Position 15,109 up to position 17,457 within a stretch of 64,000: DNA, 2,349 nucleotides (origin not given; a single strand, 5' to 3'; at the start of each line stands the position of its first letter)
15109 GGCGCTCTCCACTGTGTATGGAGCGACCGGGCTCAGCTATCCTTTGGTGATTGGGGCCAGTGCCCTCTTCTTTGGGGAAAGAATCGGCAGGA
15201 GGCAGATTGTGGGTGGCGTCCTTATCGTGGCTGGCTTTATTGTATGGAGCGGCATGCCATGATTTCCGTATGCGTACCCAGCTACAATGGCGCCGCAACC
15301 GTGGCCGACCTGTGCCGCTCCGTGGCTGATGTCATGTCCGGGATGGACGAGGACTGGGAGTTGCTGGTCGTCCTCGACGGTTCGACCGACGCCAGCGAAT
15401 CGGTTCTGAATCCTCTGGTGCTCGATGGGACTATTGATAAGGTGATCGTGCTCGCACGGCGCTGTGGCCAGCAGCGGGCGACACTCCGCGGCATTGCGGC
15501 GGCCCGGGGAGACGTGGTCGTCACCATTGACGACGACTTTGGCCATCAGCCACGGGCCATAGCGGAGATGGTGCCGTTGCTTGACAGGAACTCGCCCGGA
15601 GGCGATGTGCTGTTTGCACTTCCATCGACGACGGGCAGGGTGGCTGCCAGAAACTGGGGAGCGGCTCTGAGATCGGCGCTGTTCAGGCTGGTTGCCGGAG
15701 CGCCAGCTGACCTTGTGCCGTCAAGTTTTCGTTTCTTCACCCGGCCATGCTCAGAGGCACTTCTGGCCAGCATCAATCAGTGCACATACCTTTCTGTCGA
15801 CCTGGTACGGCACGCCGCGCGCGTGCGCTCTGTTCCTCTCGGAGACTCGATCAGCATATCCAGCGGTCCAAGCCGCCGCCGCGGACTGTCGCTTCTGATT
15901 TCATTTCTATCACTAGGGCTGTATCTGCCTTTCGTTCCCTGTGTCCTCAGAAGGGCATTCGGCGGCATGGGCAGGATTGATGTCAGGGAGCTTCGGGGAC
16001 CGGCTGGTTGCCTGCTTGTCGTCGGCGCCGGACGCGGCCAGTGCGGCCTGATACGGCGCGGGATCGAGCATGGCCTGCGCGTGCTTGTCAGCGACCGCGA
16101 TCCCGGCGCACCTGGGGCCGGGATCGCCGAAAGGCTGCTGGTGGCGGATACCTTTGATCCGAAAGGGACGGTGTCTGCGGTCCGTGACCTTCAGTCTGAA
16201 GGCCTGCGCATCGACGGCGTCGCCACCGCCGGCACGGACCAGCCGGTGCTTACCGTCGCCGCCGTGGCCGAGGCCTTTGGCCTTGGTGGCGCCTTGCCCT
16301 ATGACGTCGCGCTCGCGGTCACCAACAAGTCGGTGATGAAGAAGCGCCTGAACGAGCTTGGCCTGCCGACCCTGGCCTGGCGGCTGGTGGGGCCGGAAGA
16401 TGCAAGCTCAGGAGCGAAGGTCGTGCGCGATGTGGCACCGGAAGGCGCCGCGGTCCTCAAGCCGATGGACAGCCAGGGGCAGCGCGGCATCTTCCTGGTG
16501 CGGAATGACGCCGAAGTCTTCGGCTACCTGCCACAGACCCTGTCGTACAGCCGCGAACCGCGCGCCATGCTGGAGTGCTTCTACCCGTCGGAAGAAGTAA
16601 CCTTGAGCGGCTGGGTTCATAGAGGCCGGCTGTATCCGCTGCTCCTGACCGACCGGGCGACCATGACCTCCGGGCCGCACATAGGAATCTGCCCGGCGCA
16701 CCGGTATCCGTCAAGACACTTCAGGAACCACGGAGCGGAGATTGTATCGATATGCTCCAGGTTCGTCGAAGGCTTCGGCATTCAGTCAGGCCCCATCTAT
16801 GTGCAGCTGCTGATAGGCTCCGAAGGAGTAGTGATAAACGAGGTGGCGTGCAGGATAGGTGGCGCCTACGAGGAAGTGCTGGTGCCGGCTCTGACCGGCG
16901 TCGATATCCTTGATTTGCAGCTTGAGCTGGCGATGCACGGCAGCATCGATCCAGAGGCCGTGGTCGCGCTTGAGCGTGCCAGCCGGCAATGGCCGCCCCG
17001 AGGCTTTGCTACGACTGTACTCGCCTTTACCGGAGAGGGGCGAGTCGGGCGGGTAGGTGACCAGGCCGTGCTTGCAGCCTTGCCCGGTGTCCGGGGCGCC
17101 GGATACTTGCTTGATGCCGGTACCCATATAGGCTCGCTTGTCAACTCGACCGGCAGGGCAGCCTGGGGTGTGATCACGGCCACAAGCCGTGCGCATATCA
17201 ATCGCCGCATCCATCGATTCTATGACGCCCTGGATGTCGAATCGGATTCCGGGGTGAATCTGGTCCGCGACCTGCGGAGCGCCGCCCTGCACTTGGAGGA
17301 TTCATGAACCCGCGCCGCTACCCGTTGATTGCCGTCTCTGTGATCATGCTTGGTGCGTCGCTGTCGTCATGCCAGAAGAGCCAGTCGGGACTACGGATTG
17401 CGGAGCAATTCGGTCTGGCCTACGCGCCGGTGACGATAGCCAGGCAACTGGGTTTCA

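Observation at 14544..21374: Arn-like envelope glycan-modification cluster with embedded ABC importer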

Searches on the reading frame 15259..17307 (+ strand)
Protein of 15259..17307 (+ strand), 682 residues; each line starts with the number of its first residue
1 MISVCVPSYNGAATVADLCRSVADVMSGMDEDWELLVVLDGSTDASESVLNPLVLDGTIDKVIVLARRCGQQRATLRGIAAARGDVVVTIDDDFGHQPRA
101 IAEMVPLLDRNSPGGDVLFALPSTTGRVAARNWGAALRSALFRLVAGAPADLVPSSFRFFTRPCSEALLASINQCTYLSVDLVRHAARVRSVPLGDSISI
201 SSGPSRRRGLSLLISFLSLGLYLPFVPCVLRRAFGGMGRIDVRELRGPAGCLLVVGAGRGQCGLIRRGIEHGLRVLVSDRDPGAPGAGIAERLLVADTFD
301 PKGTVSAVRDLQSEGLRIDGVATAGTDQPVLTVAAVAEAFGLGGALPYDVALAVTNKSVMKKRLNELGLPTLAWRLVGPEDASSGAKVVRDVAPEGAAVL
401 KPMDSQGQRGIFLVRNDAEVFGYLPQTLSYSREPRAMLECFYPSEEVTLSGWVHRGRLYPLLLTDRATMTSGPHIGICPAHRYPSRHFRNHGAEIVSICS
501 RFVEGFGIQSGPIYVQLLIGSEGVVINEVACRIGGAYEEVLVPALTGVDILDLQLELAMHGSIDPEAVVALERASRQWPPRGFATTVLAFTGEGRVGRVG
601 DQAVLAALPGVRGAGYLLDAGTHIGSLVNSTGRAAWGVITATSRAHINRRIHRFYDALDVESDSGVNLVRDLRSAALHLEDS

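Call 4: search_protein_families(library=pfam, proteins=[window:15259-17307:+], max_evalue=0.01)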
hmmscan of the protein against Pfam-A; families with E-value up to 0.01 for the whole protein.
window:15259-17307:+ (682 aa): 4 families
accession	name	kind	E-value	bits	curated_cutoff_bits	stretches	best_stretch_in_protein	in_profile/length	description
PF00535.33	Glycos_transf_2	-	1.4e-19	71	23.3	1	3-113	1-108/168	Glycosyl transferase family 2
PF18603.7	LAL_C2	-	8.3e-06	26.4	29.4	1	590-661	5-76/78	L-amino acid ligase C-terminal domain 2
PF13641.12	Glyco_tranf_2_3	-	0.00025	21.6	27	1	2-111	3-112/230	Glycosyltransferase like family 2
PF18130.6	ATPgrasp_N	-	0.00054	20.9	27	1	288-342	27-79/81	ATP-grasp N-terminal domain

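Call 5: search_protein_families(library=ncbifam, proteins=[window:15259-17307:+], max_evalue=0.01)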
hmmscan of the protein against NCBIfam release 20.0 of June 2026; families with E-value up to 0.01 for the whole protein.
window:15259-17307:+ (682 aa): 15 families
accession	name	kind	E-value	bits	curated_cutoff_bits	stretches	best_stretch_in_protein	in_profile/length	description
NF002563.0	PRK02186.1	subfamily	1.6e-13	49.8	625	1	264-560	19-304/890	argininosuccinate lyase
NF007986.1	PRK10714.1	equivalog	1.6e-12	47.1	529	1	2-179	8-183/316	undecaprenyl-phosphate 4-deoxy-4-formamido-L-arabinose transferase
NF047588.1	GlcsyltransPgfSStrep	equivalog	1e-10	41.3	500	1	2-107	3-109/308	glycosyltransferase PgfS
NF041875.1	EPS_EpsD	equivalog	2.5e-10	40.3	370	1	2-103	1-99/325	exopolysaccharide biosynthesis glycosyltransferase EpsD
TIGR03937.1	PgaC_IcaA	equivalog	1.9e-08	33.7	422.3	1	1-112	46-154/407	poly-beta-1,6-N-acetyl-D-glucosamine synthase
NF010496.0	PRK13915.1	equivalog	2.3e-07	30.2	262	1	2-107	33-142/307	glucosyl-3-phosphoglycerate synthase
NF047683.1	TeichurnBiosyTuaG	equivalog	4.7e-07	29.7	400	1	2-99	8-102/252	teichuronic acid biosynthesis protein TuaG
NF038302.1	EPS_HpsE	equivalog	1.9e-06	27.1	300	1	2-102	3-105/307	hormogonium polysaccharide biosynthesis glycosyltransferase HpsE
TIGR04283.1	glyco_like_mftF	equivalog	5.5e-06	26.1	182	1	2-147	1-137/221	TIGR04283 family arsenosugar biosynthesis glycosyltransferase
NF007482.0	PRK10073.1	equivalog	9.2e-06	24.9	423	1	2-94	8-96/334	glycosyltransferase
TIGR03965.1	mycofact_glyco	equivalog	1.5e-05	24.1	280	1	2-110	76-181/467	mycofactocin biosynthesis glycosyltransferase MftF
NF041394.1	GtaseAglG_Halo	equivalog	0.00018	20.9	440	1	2-107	3-106/304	glucosyl-dolichyl phosphate glucuronosyltransferase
NF005543.0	PRK07206.1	subfamily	0.00041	19.1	302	0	324-426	76-177/416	hypothetical protein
TIGR03111.1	glyc2_xrt_Gpos1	hypoth_equivalog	0.0014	17.6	363.95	1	2-111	51-159/439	TIGR03111 family XrtG-associated glycosyltransferase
TIGR04242.1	nodulat_NodC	equivalog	0.0017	17.4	550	1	2-106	50-154/395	chitooligosaccharide synthase NodC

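Call 6: find_related_loci(query=window:15259-17307:+, collection=genome_contigs, flank=10000)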
Query window:15259-17307:+ (682 aa) in genome_contigs; peptide patterns used: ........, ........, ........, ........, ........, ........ (x = any residue, [..] = any of these).
94 stretches matched a pattern, but none encodes a relative of the query by tblastn (E <= 1e-3).

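Call 7: find_homologous_proteins(query=window:15259-17307:+, max_evalue=0.00001)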
Query window:15259-17307:+ (682 aa): 142 proteins with E <= 0.00001 among 8000 candidates; the best 120 are listed.
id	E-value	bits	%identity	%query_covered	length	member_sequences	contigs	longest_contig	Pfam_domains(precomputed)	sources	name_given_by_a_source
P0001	0.0e+0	1513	100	100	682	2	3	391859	PF18603.8,PF00535.33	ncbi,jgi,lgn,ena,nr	ncbi:MAG TPA: glycosyltransferase [bacterium]|nr:glycosyltransferase [bacterium]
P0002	0.0e+0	1223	81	100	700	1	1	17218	PF18603.8,PF00535.33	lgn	-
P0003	0.0e+0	1206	80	100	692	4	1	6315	PF18603.8,PF00535.33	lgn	-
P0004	0.0e+0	1178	79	100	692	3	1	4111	PF18603.8,PF00535.33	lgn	-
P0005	0.0e+0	1177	78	100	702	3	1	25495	PF18603.8,PF00535.33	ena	-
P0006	0.0e+0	1118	75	100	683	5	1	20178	PF18603.8,PF00535.33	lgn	-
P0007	8.6e-270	915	65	99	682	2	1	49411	PF18603.8,PF00535.33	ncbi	-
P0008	2.1e-212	725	53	100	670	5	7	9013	PF00535.33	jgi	jgi:phosphoribosylaminoimidazole carboxylase (NCAIR synthetase)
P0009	2.2e-204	699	52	99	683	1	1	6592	PF18603.8,PF00535.33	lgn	-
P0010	1.0e-199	683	51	99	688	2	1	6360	PF18603.8,PF00535.33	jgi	-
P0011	1.1e-196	673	52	99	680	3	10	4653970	PF18603.8,PF00535.33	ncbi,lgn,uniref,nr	ncbi:glycosyltransferase [Sediminispirochaeta smaragdinae]|uniref:Glycosyl transferase family 2 n=1 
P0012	1.7e-174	600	48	99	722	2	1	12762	PF18603.8,PF00535.33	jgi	jgi:biotin carboxylase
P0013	3.8e-159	549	58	67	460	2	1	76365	PF18603.8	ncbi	-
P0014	7.1e-155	535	43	100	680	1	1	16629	PF18603.8,PF00535.33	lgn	-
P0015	5.5e-130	453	41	100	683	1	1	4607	PF13535.12,PF18130.7,PF01071.25,PF18603.8,PF00535.33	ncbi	-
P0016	7.2e-130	453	43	99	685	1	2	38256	PF18603.8,PF00535.33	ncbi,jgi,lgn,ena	-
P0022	2.5e-101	358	46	62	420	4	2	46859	PF18603.8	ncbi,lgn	ncbi:MAG: carboxylate--amine ligase [bacterium]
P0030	4.5e-96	341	38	62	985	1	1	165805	PF18603.8,PF00535.33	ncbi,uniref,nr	ncbi:glycosyltransferase [Alkalispirochaeta americana]|uniref:glycosyltransferase n=1 Tax=Alkalispir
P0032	1.5e-94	336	37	90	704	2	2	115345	PF18603.8,PF00535.33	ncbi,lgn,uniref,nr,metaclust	ncbi:glycosyltransferase [Alkalispirochaeta alkalica]|uniref:glycosyltransferase n=1 Tax=Alkalispiro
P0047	5.4e-85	304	32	98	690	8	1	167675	PF18603.8,PF00535.33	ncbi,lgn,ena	-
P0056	4.7e-81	291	39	62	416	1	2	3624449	PF13535.12,PF02222.28,PF01071.25,PF18603.8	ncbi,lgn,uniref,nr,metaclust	ncbi:phosphoribosylamine-glycine ligase [Desulfitobacterium dichloroeliminans LMG P-21439]|uniref:Ph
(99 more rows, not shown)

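Call 9: find_encoding_contigs(protein=P0011, flank=10000, max_places=2)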
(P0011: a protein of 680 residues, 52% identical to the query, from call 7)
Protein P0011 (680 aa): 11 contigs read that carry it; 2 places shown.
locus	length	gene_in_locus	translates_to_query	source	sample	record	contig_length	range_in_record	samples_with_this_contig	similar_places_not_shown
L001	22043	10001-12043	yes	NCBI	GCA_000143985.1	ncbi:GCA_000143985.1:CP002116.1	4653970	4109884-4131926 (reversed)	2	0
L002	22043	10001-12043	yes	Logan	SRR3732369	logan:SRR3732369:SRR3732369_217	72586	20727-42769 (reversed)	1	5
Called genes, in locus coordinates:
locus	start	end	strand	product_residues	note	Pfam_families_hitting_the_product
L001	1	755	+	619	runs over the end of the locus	PF01134:GIDA, PF12831:FAD_oxidored (weak), PF21680:GIDA_C_1st, PF13932:SAM_GIDA_C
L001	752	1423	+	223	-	PF02527:GidB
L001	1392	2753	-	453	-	PF12895:ANAPC3 (faint), PF13428:TPR_14 (faint), PF14561:TPR_20 (faint), PF23914:TPR_CcmH_CycH (faint), PF25063:ARM_TT21_C (faint), PF14559:TPR_19 (weak), PF13431:TPR_17 (weak), PF04471:Mrr_cat (weak), +11 more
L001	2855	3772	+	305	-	PF00012:HSP70, PF01476:LysM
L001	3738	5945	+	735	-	PF01464:SLT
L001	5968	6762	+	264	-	PF02673:BacA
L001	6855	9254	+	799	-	PF17854:FtsK_alpha, PF01580:FtsK_SpoIIIE, PF09397:FtsK_gamma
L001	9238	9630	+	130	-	PF00892:EamA (weak)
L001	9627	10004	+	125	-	PF00892:EamA (weak)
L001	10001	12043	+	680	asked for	PF00535:Glycos_transf_2, PF18603:LAL_C2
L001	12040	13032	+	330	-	PF13379:NMT1_2 (weak), PF09084:NMT1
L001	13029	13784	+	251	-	PF00528:BPD_transp_1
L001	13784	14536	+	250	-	PF00005:ABC_tran, PF13304:AAA_21 (weak)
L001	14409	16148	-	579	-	-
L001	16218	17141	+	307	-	PF00581:Rhodanese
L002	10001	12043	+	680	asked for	PF00535:Glycos_transf_2, PF18603:LAL_C2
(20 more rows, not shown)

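Call 10: find_encoding_contigs(protein=P0007, flank=10000, max_places=2)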
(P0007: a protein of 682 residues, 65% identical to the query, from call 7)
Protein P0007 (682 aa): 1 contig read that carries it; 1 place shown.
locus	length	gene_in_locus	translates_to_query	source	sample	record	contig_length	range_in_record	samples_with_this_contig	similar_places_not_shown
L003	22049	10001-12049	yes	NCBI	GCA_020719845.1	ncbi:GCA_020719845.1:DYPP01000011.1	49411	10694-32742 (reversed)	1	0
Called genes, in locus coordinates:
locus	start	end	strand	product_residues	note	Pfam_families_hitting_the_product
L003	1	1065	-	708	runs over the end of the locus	PF01368:DHH, PF02272:DHHA1, PF17768:RecJ_OB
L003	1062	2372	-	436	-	PF02885:Glycos_trans_3N, PF00591:Glycos_transf_3, PF07831:PYNP_C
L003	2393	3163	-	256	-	PF11967:RecO_N (weak), PF02565:RecO_C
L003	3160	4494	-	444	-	PF00696:AA_kinase, PF00583:Acetyltransf_1, PF13508:Acetyltransf_7 (weak)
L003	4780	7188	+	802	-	PF02190:LON_substr_bdg, PF08298:AAA_PrkA (weak), PF00004:AAA, PF07728:AAA_5 (weak), PF22667:Lon_lid, PF05362:Lon_C, PF13541:ChlI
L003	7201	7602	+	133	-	-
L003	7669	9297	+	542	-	PF00015:MCPsignal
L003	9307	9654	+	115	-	-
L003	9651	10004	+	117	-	PF00892:EamA (weak)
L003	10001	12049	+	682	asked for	PF00535:Glycos_transf_2, PF18603:LAL_C2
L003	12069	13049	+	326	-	PF13379:NMT1_2, PF09084:NMT1 (weak)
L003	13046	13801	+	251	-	PF00528:BPD_transp_1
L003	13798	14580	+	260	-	PF00005:ABC_tran, PF13304:AAA_21 (weak)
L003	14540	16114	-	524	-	-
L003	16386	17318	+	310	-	PF00581:Rhodanese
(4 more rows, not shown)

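Call 11: find_encoding_contigs(protein=P0032, flank=10000, max_places=1)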
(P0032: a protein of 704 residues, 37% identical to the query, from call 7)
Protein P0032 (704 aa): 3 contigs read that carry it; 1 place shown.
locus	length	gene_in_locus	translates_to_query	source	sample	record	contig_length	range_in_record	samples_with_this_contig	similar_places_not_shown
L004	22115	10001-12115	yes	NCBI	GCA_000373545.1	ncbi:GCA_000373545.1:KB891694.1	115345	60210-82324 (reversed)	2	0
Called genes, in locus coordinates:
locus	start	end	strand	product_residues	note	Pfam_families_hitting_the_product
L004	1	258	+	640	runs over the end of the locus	PF02844:GARS_N, PF01071:GARS_A, PF02843:GARS_C, PF00551:Formyl_trans_N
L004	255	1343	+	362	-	-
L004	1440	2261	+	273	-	PF01048:PNP_UDP_1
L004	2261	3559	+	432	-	PF05221:AdoHcyase, PF00670:AdoHcyase_NAD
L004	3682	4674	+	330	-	PF00005:ABC_tran, PF13304:AAA_21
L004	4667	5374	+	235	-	PF01061:ABC2_membrane (weak), PF12730:ABC2_membrane_4 (weak), PF12679:ABC2_membrane_2 (weak), PF12698:ABC2_membrane_3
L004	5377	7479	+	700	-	PF23357:DUF7088, PF09822:ABC_transp_aux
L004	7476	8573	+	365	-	PF14238:DUF4340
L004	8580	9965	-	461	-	PF01979:Amidohydro_1, PF07969:Amidohydro_3 (weak)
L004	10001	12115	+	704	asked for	PF00535:Glycos_transf_2, PF18603:LAL_C2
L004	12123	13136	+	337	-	-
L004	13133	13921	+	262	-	PF00528:BPD_transp_1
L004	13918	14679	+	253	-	-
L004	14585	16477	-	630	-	-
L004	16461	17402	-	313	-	-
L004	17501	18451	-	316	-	PF00581:Rhodanese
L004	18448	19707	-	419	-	PF00890:FAD_binding_2 (weak), PF01266:DAO (faint), PF01946:Thi4 (weak), PF07992:Pyr_redox_2, PF12831:FAD_oxidored, PF13738:Pyr_redox_3, PF00070:Pyr_redox, PF00085:Thioredoxin (weak), +2 more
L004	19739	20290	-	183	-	PF04143:Sulf_transp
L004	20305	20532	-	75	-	PF01206:TusA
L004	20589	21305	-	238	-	PF04143:Sulf_transp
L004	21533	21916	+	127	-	-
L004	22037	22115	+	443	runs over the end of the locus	-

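Call 12: find_encoding_contigs(protein=P0030, flank=10000, max_places=1)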
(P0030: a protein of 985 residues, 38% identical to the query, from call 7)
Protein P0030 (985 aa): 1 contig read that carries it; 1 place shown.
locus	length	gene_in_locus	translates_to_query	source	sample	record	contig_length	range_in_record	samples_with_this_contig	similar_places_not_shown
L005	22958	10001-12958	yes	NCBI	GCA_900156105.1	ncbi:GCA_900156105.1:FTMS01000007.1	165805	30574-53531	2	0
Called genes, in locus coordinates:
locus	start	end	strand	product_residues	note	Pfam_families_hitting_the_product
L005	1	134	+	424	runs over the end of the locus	PF02653:BPD_transp_2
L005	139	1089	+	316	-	PF02653:BPD_transp_2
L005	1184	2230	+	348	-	PF02608:Bmp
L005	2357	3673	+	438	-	PF05221:AdoHcyase, PF00670:AdoHcyase_NAD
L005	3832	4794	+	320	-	PF00005:ABC_tran, PF13304:AAA_21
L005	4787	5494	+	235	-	PF12679:ABC2_membrane_2 (weak), PF12698:ABC2_membrane_3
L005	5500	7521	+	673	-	-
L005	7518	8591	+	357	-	PF14238:DUF4340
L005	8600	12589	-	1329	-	PF01979:Amidohydro_1, PF07969:Amidohydro_3 (weak)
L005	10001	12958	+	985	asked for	PF00535:Glycos_transf_2, PF18603:LAL_C2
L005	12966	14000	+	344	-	-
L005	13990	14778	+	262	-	PF00528:BPD_transp_1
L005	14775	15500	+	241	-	PF00005:ABC_tran, PF13304:AAA_21 (faint)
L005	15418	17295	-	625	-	-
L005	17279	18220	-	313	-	PF00581:Rhodanese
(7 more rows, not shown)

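Call 13: find_encoding_contigs(protein=P0047, flank=10000, max_places=1)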
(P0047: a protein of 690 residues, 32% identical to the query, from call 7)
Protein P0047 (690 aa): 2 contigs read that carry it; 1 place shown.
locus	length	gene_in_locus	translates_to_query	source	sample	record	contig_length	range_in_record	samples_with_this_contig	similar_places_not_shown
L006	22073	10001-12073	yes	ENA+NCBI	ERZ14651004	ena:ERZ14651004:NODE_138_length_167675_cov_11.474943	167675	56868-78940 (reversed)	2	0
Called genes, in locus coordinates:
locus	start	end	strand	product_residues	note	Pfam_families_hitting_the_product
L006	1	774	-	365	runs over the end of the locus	PF01145:Band_7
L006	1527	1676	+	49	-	-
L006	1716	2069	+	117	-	-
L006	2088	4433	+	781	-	PF13280:WYL (faint)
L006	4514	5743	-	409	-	PF00890:FAD_binding_2 (weak), PF01946:Thi4 (weak), PF07992:Pyr_redox_2, PF12831:FAD_oxidored (weak), PF13450:NAD_binding_8 (weak), PF13738:Pyr_redox_3, PF00070:Pyr_redox, PF00085:Thioredoxin (weak), +2 more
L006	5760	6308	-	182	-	PF04143:Sulf_transp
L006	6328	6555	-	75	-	PF01206:TusA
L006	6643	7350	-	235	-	PF04143:Sulf_transp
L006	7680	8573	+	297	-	PF00126:HTH_1, PF03466:LysR_substrate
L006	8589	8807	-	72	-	PF01206:TusA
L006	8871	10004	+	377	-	PF01041:DegT_DnrJ_EryC1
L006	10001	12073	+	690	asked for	PF00535:Glycos_transf_2, PF18603:LAL_C2 (weak)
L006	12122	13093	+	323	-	PF13379:NMT1_2, PF12974:Phosphonate-bd (weak)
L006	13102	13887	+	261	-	PF00528:BPD_transp_1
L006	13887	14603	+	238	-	PF00005:ABC_tran, PF13304:AAA_21 (faint)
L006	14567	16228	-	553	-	-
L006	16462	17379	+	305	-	PF00581:Rhodanese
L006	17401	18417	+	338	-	PF00581:Rhodanese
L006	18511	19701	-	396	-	PF00155:Aminotran_1_2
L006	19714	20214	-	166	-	PF02870:Methyltransf_1N, PF01035:DNA_binding_1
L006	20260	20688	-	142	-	PF13279:4HBT_2, PF03061:4HBT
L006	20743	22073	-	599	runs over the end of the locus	PF17874:TPR_MalT (weak), PF24885:TPR_NPHP3, PF13374:TPR_10, PF13424:TPR_12, PF24885:TPR_NPHP3, PF13374:TPR_10, PF13424:TPR_12, PF08543:Phos_pyr_kin, +5 more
